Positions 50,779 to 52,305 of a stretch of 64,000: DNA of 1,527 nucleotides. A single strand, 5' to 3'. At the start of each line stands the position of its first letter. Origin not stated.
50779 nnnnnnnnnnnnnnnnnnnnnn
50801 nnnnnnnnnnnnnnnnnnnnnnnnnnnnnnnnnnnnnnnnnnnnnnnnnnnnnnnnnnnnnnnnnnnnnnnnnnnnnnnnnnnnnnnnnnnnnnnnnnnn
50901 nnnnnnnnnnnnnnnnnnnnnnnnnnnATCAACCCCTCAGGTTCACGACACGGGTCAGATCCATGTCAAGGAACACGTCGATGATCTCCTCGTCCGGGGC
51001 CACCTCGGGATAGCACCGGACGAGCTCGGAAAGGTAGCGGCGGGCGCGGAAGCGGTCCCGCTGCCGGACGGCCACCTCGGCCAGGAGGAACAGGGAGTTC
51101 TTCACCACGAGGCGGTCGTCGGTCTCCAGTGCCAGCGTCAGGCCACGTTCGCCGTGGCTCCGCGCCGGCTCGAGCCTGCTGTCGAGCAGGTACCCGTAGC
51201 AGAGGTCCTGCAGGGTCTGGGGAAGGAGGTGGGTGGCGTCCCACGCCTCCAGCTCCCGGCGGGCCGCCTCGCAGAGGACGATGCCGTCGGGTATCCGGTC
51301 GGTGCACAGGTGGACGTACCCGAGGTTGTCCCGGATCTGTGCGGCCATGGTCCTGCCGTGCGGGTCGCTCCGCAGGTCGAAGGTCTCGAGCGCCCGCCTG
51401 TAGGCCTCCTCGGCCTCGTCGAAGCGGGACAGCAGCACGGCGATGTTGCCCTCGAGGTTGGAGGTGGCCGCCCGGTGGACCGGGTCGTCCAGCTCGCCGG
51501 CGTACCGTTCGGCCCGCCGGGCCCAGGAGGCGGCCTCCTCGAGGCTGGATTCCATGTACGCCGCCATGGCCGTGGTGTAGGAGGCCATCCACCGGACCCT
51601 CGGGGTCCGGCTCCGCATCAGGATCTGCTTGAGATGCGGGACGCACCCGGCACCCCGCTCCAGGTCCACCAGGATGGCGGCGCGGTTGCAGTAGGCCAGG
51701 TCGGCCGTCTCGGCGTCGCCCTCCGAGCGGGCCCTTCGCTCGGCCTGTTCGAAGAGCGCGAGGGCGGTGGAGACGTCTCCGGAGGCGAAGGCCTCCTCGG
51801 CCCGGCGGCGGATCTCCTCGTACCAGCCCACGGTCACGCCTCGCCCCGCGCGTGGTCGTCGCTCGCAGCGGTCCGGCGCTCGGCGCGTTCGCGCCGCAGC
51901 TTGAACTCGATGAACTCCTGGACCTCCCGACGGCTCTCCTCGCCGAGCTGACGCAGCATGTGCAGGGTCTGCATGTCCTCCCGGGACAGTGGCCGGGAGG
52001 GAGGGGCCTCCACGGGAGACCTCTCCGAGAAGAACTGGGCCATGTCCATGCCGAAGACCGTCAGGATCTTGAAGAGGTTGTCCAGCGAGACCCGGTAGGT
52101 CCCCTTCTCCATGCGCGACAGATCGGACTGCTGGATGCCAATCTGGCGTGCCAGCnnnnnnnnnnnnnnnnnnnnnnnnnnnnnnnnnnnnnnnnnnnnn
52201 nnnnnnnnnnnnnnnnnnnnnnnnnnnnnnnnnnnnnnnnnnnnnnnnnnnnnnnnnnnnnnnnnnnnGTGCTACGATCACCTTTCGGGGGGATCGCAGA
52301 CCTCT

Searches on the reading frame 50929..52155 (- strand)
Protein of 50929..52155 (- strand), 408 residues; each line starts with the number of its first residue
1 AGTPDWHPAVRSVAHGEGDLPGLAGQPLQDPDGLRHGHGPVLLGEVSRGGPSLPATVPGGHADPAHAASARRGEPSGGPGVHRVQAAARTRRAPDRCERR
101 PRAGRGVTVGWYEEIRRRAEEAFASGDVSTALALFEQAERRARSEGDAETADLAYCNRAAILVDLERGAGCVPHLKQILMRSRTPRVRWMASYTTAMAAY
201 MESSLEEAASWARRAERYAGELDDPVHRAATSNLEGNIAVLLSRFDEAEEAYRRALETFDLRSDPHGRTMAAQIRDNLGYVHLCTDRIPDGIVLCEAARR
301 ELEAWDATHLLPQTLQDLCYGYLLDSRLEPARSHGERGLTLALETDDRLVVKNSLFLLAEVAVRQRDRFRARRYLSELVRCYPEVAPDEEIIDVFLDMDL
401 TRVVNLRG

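Call 28: search_protein_families(library=pfam, proteins=[window:50929-52155:-], max_evalue=0.01)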
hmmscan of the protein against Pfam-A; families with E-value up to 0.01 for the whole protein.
window:50929-52155:- (408 aa): 6 families
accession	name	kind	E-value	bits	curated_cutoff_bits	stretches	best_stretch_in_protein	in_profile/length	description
PF07719.23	TPR_2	-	3.1e-07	30.4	27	0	233-257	5-29/34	Tetratricopeptide repeat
PF13424.12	TPR_12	-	1.6e-06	28.6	30.1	1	196-258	10-74/77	Tetratricopeptide repeat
PF13432.12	TPR_16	-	3.5e-06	27.8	32.7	0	235-259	3-27/65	Tetratricopeptide repeat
PF17874.7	TPR_MalT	-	3.5e-06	27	45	0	187-265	38-116/336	MalT-like TPR region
PF00515.34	TPR_1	-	4.7e-06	26.6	27.8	1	235-257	7-29/34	Tetratricopeptide repeat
PF09976.15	TPR_21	-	0.0085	16.3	25.5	0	121-262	48-179/193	Tetratricopeptide repeat-like domain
